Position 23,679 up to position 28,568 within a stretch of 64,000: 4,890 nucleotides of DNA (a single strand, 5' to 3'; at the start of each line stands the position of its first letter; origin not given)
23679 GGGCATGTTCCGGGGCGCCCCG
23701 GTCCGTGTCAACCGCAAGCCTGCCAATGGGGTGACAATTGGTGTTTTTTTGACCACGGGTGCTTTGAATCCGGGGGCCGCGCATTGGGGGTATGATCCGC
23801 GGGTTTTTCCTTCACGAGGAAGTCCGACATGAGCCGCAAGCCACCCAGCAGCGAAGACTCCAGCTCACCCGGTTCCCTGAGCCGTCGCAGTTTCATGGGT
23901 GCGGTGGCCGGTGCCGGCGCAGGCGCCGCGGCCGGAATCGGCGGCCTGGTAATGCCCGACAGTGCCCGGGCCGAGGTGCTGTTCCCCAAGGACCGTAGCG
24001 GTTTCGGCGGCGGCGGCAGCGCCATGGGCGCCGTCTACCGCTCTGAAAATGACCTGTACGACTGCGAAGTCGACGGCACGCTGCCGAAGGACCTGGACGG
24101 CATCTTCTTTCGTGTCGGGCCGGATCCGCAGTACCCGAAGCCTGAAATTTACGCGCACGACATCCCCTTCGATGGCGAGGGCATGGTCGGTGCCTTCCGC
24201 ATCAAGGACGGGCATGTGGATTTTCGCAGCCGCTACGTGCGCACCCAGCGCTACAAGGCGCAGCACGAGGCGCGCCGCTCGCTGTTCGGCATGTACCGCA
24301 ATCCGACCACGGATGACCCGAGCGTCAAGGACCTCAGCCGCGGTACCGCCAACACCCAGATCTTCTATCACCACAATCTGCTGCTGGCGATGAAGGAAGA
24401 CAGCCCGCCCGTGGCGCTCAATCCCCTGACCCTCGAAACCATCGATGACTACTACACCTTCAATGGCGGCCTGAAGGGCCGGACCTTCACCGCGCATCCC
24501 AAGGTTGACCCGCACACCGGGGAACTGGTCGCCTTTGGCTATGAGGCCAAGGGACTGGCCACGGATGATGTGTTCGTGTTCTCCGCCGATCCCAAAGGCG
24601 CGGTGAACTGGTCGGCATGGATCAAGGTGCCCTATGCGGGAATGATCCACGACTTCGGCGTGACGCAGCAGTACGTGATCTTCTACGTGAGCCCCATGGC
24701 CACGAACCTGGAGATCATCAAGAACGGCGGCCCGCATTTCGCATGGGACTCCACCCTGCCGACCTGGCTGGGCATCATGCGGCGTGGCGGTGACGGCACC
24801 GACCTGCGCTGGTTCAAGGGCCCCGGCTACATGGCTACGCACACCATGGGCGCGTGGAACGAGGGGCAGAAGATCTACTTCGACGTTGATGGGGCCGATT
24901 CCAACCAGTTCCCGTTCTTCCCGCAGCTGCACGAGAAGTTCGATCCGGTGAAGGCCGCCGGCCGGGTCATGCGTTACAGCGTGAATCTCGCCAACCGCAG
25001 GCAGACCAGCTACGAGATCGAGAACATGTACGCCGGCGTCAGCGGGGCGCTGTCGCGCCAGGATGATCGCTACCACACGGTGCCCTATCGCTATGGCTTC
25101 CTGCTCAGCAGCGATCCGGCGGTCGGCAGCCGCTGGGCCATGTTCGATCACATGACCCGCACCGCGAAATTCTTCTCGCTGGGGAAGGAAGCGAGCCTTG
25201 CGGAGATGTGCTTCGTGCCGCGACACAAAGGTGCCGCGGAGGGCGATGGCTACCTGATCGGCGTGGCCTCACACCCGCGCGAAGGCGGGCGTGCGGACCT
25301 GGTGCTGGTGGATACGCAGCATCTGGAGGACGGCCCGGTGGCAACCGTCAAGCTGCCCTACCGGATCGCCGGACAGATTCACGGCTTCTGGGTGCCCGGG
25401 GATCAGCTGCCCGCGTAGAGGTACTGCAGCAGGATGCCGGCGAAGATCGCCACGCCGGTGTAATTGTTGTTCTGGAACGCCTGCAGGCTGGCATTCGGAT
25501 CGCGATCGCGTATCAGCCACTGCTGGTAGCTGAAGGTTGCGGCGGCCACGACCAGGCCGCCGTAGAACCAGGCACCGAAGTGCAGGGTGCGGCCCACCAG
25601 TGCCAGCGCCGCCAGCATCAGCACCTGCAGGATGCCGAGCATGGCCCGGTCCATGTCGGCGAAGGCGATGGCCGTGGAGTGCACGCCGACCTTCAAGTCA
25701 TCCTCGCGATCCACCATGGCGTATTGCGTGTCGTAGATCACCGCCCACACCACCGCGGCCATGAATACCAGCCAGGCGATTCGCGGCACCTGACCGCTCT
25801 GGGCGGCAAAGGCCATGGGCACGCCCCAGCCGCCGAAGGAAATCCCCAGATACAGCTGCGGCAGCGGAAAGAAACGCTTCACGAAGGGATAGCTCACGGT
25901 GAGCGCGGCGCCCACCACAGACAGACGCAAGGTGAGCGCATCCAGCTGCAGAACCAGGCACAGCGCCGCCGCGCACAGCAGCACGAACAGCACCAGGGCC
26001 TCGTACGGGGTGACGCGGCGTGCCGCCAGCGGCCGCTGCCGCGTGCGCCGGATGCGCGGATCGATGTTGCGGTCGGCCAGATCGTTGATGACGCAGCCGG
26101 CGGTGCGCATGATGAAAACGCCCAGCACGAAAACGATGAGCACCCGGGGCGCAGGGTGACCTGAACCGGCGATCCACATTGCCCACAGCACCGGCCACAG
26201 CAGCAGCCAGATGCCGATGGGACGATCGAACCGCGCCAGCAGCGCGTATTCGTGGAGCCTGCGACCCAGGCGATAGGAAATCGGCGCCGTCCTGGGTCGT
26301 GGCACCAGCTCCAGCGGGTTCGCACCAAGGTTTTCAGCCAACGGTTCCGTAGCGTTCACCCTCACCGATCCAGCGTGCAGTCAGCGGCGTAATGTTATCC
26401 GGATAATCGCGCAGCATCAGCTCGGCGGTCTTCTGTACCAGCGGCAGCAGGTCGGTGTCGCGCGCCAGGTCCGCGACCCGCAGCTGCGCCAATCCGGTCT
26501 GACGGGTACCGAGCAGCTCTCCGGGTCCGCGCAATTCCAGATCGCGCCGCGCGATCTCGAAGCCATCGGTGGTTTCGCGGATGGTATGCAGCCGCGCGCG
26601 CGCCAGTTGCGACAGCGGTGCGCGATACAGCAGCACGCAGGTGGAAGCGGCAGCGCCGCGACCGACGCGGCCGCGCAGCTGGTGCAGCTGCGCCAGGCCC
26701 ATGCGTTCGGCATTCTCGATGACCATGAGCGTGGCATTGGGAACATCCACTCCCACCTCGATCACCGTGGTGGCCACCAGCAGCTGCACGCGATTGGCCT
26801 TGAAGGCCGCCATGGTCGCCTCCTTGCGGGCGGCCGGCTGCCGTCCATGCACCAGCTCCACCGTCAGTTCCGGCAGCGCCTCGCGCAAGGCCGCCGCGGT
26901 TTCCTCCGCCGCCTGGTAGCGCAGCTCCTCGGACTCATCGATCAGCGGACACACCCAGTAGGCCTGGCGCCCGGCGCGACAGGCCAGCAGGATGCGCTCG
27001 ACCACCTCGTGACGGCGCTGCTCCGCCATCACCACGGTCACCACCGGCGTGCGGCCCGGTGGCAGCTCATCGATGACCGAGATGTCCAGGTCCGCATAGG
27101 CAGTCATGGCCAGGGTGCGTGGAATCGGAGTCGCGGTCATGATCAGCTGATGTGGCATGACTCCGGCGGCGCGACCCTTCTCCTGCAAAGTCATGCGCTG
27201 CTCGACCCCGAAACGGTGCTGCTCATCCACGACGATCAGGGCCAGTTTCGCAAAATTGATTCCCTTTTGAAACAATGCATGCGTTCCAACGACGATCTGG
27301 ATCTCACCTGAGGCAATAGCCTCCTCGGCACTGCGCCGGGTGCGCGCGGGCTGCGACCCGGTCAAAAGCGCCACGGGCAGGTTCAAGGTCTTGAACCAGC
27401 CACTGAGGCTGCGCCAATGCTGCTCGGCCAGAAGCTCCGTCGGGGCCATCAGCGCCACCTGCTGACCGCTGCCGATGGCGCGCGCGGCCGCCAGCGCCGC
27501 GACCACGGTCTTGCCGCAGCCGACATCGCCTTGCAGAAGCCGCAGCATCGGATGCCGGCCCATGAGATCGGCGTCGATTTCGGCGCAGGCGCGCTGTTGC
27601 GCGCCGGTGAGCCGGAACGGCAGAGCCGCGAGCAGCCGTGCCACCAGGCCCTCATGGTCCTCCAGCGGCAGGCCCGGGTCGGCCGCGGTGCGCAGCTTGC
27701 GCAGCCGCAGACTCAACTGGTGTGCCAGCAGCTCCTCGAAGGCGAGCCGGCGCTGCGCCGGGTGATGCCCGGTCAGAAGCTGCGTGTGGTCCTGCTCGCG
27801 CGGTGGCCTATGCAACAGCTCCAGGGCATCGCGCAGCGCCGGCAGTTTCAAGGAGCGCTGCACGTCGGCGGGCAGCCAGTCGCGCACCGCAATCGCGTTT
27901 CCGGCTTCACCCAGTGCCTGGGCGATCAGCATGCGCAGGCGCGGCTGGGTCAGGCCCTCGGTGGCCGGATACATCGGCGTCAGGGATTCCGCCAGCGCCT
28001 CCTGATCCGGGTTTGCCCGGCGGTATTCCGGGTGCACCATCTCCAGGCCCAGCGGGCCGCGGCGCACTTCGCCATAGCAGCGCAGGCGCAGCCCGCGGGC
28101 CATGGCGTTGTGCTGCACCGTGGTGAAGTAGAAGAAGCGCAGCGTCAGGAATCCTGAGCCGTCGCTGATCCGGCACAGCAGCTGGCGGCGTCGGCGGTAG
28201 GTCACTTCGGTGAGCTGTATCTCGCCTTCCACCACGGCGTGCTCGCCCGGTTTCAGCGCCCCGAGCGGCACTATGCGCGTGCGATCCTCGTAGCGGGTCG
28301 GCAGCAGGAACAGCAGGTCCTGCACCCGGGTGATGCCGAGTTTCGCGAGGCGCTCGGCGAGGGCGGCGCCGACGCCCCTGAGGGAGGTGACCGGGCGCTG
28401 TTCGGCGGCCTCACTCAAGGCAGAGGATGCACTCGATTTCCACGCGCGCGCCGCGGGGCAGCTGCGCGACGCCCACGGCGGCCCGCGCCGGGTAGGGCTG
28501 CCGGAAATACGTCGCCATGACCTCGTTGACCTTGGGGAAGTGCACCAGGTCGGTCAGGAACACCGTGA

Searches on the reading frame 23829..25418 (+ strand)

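Call 69: search_protein_families(library=pfam, proteins=[window:23829-25418:+], max_evalue=0.00001)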
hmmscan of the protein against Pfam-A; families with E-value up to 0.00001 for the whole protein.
window:23829-25418:+ (529 aa): 1 family
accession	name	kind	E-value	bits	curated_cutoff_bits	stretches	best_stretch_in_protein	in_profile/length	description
PF03055.21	RPE65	-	1.8e-116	390.4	27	1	72-523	6-469/469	Retinal pigment epithelial membrane protein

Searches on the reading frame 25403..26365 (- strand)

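Call 69: search_protein_families(library=pfam, proteins=[window:25403-26365:-], max_evalue=0.00001)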
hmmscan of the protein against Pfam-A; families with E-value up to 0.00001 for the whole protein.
window:25403-26365:- (320 aa): 1 family
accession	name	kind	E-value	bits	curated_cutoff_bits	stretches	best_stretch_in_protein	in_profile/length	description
PF01040.23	UbiA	-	4.7e-60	203.4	34.2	1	55-297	1-244/250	UbiA prenyltransferase family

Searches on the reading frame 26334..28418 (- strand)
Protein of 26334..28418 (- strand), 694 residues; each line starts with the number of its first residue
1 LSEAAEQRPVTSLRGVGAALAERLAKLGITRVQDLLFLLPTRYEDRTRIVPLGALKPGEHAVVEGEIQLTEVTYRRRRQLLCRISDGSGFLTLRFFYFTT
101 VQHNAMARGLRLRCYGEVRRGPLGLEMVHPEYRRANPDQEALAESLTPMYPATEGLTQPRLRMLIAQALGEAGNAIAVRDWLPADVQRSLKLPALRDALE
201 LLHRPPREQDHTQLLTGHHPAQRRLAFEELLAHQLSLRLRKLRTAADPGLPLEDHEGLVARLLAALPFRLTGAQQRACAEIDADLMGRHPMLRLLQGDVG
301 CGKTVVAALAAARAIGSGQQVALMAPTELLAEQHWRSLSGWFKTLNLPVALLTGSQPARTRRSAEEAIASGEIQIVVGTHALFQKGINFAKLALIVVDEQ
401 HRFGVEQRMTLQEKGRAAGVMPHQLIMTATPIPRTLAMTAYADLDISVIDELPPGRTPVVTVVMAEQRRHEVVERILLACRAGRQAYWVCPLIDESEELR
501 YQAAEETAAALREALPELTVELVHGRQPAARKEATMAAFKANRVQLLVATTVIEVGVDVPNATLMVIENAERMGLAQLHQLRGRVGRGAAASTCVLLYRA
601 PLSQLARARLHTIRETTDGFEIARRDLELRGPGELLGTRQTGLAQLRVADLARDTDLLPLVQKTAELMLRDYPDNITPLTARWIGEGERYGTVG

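Call 69: search_protein_families(library=pfam, proteins=[window:26334-28418:-], max_evalue=0.00001)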
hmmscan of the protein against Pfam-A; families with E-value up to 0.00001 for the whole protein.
window:26334-28418:- (694 aa): 6 families
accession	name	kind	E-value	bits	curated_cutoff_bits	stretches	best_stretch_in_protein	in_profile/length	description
PF00270.35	DEAD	-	1.5e-22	80.5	26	1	273-437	3-165/167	DEAD/DEAH box helicase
PF00271.37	Helicase_C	-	1e-21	77.7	23.5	1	475-587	8-108/110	Helicase conserved C-terminal domain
PF17191.10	RecG_wedge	-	2.1e-17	63.6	23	1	13-169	5-159/162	RecG wedge domain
PF19833.4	RecG_dom3_C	-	1.2e-13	51.4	26.8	1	616-674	1-60/87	ATP-dependent DNA helicase RecG, domain 3, C-terminal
PF04851.21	ResIII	-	9e-09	35.9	22.5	1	270-431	4-162/164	Type III restriction enzyme, res subunit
PF22590.2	Cas3-like_C_2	-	4.7e-06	27.3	27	0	503-587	14-103/106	CRISPR-associated nuclease/helicase Cas3, C-terminal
